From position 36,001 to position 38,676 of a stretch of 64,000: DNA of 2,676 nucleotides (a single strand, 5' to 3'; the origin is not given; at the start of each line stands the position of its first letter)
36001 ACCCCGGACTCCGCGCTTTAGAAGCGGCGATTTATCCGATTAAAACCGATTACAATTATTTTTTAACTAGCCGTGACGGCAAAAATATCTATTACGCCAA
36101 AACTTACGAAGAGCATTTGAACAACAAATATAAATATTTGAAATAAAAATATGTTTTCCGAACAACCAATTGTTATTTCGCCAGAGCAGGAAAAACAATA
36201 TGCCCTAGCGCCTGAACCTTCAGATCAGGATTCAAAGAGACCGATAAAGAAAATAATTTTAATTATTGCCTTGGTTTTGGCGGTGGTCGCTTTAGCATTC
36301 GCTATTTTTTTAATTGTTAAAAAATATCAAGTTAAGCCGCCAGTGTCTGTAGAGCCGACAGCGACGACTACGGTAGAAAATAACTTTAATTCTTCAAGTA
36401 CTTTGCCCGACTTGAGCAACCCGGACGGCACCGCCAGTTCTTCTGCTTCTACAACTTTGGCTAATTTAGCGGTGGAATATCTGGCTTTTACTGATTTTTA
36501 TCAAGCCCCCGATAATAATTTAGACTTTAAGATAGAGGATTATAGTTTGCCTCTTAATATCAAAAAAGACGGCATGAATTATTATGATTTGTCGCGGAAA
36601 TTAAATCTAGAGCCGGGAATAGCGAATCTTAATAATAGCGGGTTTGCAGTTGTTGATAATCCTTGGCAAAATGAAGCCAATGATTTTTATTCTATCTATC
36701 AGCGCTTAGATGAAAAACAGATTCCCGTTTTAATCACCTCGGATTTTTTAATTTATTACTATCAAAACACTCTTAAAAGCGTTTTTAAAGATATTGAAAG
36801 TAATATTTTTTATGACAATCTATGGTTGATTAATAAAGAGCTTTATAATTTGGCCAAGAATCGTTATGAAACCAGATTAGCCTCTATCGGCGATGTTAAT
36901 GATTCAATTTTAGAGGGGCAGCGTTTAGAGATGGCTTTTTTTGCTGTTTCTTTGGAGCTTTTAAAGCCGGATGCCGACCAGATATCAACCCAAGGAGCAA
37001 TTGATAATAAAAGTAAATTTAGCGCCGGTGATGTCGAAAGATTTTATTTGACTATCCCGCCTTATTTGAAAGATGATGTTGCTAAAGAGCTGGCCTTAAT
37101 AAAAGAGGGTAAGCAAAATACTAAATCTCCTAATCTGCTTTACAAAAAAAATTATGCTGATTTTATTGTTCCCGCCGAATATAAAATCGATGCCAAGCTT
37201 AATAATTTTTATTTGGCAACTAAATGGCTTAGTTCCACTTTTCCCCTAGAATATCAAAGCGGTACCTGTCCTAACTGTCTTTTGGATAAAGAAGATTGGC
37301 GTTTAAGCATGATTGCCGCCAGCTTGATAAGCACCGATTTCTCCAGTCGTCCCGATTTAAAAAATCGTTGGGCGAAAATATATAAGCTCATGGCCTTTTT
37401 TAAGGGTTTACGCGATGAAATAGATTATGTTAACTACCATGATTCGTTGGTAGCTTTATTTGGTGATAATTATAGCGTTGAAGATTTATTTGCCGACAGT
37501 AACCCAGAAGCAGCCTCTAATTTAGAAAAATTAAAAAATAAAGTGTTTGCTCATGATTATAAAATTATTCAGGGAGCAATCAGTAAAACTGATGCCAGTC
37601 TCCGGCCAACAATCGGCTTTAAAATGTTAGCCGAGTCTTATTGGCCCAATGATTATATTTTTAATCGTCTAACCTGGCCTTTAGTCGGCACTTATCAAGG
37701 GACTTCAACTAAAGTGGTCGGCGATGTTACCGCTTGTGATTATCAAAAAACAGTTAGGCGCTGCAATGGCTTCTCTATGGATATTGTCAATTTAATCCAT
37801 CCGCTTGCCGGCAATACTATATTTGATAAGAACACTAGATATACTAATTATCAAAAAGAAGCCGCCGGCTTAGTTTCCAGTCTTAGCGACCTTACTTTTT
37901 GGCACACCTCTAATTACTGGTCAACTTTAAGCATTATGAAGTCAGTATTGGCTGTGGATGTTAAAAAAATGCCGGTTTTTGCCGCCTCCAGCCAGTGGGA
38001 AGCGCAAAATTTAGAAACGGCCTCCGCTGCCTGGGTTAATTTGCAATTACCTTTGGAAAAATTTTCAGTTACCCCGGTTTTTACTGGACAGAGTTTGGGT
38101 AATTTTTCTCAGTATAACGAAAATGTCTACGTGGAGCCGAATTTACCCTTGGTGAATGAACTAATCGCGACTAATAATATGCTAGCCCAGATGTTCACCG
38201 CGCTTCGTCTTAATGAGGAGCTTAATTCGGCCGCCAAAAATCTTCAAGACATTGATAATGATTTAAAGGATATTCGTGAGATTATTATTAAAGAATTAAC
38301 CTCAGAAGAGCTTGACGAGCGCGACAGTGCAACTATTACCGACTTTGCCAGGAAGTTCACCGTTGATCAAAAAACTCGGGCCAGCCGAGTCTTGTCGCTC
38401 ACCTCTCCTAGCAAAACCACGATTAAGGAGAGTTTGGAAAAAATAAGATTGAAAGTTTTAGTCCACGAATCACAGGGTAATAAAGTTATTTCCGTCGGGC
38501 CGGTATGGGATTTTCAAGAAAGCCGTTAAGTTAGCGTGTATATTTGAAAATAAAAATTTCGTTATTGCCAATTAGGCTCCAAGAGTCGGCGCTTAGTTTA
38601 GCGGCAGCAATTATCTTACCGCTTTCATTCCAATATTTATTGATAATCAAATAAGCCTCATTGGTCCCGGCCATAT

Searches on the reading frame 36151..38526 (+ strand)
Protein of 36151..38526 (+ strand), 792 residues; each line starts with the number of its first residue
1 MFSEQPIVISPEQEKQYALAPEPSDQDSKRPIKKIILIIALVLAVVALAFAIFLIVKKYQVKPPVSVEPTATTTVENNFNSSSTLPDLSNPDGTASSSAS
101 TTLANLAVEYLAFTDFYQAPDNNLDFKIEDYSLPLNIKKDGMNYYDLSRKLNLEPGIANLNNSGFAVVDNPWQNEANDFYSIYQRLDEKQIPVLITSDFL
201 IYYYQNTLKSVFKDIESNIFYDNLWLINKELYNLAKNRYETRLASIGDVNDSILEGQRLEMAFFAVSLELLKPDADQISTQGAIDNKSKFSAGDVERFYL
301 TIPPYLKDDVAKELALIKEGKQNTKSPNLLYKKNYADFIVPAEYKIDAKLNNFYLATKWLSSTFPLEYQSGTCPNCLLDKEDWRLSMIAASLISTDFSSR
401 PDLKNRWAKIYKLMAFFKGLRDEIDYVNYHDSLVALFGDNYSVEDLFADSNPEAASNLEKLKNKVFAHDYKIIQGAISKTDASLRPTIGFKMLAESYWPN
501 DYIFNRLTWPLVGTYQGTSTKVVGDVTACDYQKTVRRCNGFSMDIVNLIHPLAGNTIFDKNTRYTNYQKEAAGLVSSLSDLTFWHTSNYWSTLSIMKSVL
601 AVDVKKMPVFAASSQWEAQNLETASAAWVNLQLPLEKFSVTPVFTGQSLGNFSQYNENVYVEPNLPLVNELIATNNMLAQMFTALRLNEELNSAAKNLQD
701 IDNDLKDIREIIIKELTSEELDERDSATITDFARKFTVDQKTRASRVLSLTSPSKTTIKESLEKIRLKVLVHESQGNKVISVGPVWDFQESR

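Call 70: search_protein_families(library=pfam, proteins=[window:36151-38526:+], max_evalue=0.00001)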
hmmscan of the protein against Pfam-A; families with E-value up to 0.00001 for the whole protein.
window:36151-38526:+ (792 aa): 1 family
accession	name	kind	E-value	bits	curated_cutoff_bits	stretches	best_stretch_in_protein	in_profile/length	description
PF11369.13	DUF3160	-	3.8e-59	201.3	25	1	158-738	6-532/632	Protein of unknown function (DUF3160)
